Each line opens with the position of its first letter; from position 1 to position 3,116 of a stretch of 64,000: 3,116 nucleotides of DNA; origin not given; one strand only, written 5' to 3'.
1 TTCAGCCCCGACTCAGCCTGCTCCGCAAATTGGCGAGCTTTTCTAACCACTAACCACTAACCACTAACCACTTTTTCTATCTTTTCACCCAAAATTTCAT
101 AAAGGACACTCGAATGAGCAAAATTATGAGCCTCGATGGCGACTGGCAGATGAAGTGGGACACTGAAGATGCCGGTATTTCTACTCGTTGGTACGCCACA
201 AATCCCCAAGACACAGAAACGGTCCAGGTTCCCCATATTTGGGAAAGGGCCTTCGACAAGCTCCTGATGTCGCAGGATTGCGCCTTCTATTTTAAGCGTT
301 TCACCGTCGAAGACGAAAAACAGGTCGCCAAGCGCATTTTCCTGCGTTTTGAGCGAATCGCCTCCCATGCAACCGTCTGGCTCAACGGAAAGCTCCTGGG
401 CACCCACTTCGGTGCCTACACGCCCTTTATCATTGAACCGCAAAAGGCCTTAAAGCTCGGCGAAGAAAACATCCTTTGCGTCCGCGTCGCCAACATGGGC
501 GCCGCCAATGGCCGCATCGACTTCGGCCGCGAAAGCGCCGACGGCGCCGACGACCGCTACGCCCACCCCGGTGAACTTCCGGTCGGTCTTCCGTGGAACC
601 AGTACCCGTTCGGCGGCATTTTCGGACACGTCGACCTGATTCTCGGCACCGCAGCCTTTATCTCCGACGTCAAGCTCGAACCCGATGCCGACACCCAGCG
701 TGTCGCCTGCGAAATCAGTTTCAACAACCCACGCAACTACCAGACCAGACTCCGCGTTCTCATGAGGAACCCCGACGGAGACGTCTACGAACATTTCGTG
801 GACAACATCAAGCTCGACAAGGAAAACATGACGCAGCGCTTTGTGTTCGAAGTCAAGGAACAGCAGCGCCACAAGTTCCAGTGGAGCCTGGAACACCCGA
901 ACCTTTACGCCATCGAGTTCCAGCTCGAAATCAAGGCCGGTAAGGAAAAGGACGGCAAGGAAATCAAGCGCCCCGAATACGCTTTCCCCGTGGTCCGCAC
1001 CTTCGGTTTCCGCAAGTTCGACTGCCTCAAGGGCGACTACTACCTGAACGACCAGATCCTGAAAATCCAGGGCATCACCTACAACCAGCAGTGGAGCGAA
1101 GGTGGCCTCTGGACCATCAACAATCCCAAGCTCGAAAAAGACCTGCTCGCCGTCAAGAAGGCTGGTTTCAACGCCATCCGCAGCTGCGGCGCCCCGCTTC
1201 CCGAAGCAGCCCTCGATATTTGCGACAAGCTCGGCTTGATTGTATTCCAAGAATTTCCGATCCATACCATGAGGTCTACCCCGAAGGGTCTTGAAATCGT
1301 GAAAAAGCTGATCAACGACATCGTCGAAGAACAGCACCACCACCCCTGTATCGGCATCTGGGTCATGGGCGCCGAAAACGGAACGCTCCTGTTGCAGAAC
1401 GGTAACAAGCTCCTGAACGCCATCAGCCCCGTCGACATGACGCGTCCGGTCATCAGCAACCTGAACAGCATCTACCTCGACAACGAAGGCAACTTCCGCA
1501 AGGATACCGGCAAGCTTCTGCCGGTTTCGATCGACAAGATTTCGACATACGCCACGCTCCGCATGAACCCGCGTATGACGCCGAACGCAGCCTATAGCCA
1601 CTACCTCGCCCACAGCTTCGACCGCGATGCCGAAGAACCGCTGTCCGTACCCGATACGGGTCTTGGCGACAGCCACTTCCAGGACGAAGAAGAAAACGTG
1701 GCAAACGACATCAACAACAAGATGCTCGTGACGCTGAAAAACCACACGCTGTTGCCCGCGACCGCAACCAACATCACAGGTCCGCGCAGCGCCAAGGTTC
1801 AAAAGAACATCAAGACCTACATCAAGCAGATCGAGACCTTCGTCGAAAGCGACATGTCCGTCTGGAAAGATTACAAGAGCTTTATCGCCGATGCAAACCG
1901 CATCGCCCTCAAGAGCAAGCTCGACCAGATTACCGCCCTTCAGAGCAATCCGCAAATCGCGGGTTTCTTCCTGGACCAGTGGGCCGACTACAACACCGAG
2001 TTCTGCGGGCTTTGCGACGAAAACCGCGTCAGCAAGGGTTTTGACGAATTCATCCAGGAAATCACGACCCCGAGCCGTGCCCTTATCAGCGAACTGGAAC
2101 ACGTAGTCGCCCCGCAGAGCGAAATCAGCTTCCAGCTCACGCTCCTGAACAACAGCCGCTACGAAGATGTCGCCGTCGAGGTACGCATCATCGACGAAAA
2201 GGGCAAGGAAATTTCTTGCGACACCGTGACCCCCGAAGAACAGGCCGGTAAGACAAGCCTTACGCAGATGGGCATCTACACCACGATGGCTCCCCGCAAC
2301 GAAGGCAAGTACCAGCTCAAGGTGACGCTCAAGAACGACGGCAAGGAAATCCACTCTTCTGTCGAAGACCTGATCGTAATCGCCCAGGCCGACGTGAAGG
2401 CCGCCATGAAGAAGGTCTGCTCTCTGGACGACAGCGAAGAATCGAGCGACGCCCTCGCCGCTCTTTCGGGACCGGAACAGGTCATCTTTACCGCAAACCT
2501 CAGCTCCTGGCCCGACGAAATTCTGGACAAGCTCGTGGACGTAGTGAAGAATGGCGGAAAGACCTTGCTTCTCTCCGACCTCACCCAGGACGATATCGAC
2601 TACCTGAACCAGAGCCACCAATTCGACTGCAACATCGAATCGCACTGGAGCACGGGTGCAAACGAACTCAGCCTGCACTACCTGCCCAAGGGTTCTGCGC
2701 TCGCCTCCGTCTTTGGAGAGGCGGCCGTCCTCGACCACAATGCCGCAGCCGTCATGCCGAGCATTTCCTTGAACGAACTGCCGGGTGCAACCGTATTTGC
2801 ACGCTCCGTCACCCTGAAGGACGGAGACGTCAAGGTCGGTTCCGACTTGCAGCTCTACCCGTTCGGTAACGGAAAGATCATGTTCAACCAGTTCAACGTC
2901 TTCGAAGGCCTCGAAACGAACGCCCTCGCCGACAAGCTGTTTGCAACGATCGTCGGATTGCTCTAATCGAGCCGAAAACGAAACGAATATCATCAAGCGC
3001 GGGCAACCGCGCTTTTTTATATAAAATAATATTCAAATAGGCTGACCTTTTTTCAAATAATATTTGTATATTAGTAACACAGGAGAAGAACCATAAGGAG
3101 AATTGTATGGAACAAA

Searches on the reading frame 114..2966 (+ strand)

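Call 55: search_protein_families(library=pfam, proteins=[window:114-2966:+], max_evalue=0.001)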
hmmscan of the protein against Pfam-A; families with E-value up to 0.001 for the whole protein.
window:114-2966:+ (950 aa): 5 families
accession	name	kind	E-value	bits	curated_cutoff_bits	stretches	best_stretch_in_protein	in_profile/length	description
PF02837.24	Glyco_hydro_2_N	-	1.2e-15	58.3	28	1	5-126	2-134/169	Glycosyl hydrolases family 2, sugar binding domain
PF02836.23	Glyco_hydro_2_C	-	2.3e-12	47.1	21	1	307-447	6-159/302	Glycosyl hydrolases family 2, TIM barrel domain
PF00703.27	Glyco_hydro_2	-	3.9e-09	37.7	23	1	182-282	2-102/109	Glycosyl hydrolases family 2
PF22666.2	Glyco_hydro_2_N2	-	1.5e-07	32.1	27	1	56-127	49-119/167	Glycosyl hydrolase 2 galactose-binding domain-like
PF13364.12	BetaGal_ABD2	-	0.00027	22.1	23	1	25-130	6-111/112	Beta-galactosidase second all-beta domain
